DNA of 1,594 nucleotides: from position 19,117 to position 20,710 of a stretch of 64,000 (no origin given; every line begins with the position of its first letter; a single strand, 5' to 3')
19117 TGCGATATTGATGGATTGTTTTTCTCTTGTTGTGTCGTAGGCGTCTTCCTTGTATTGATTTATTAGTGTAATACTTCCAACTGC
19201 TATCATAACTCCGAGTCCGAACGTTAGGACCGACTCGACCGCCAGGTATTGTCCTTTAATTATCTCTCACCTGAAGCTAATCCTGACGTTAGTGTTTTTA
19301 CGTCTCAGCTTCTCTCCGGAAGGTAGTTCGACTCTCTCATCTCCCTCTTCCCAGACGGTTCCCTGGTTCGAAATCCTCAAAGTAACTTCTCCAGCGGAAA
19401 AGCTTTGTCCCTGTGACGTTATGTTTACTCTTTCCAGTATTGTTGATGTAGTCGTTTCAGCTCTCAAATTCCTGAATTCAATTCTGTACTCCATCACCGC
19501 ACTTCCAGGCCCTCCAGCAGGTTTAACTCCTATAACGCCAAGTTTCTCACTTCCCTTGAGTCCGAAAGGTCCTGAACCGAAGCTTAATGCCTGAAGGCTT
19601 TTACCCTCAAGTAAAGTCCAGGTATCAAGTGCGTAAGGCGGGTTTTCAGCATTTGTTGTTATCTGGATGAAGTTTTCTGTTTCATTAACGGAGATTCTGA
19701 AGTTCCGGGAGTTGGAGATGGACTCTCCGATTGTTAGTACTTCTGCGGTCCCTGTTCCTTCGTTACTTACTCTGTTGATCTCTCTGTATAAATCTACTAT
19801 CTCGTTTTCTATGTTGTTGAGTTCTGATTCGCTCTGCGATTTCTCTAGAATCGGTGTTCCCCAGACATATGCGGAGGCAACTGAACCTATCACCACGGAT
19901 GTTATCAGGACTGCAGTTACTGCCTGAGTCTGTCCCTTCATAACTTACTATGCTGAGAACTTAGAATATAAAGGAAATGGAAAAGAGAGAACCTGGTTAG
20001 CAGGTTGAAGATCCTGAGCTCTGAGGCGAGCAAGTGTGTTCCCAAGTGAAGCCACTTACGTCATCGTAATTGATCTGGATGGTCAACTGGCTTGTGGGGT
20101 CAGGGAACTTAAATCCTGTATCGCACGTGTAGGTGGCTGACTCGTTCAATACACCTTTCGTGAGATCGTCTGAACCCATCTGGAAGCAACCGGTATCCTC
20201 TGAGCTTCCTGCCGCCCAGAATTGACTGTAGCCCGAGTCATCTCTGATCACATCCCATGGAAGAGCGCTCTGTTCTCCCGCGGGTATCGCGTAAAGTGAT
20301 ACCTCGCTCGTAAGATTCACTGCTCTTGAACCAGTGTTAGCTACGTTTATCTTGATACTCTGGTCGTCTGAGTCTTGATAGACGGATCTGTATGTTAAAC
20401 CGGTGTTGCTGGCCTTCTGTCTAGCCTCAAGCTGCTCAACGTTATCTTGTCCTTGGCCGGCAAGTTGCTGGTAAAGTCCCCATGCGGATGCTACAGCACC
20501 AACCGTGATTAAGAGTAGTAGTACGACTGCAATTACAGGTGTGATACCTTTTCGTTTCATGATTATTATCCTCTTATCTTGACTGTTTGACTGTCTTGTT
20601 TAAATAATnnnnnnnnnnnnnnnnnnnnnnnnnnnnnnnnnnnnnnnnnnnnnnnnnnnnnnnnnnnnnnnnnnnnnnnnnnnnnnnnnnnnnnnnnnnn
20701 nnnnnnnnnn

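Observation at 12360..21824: Complete Epd/Tad-like type IV pilus locus with eight prepilin-like genes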

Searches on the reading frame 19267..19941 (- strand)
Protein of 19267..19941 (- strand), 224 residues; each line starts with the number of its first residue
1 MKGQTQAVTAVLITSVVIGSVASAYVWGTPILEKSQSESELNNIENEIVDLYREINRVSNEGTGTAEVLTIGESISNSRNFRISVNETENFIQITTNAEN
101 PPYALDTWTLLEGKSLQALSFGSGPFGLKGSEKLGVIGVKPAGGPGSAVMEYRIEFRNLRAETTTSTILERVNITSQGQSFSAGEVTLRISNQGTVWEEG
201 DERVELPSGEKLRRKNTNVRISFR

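Call 3: search_protein_families(library=pfam, proteins=[window:19267-19941:-], max_evalue=0.1)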
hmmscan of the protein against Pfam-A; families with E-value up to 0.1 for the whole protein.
window:19267-19941:- (224 aa): 1 family
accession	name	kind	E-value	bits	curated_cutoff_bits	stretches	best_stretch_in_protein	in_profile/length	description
PF23960.2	DUF7289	-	0.026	14.5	27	1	3-64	2-63/238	Family of unknown function (DUF7289)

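Call 6: search_protein_families(library=ncbifam, proteins=[window:19267-19941:-], max_evalue=0.1)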
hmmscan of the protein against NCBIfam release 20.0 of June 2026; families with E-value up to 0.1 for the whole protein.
window:19267-19941:- (224 aa): 0 families

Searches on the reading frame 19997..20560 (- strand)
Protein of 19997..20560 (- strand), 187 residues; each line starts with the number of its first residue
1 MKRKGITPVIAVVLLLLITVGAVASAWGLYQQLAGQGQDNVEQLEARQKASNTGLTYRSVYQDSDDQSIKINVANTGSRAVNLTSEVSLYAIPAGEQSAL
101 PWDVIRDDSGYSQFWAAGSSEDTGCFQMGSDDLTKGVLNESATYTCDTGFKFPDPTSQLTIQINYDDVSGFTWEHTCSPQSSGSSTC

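Call 3: search_protein_families(library=pfam, proteins=[window:19997-20560:-], max_evalue=0.1)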
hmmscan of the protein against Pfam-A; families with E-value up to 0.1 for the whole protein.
window:19997-20560:- (187 aa): 2 families
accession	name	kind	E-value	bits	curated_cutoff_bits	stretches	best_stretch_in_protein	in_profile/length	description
PF12750.12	Maff2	-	0.013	15.8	27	1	7-40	5-38/70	Maff2 family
PF07790.16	Pilin_N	-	0.059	14.7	25.2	0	4-46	1-42/78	Archaeal Type IV pilin, N-terminal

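Call 6: search_protein_families(library=ncbifam, proteins=[window:19997-20560:-], max_evalue=0.1)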
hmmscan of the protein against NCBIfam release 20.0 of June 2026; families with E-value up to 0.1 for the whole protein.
window:19997-20560:- (187 aa): 5 families
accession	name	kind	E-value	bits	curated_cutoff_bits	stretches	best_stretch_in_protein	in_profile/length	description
TIGR02537.2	arch_flag_Nterm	domain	9.6e-05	21.8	20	1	3-20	2-19/33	archaellin/type IV pilin N-terminal domain-containing protein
NF052590.1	ArlF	equivalog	0.0005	20.2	110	1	16-84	16-82/137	archaellum stator protein ArlF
NF053669.1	bindosome_BasA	exception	0.0041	17.3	230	1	4-84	2-81/136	bindosome assembly system protein BasA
NF046073.1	UpsA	equivalog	0.033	14.3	130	1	3-76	1-75/136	pilin subunit UpsA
NF002435.0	PRK01581.1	equivalog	0.084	11.9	537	0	38-100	38-100/374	polyamine aminopropyltransferase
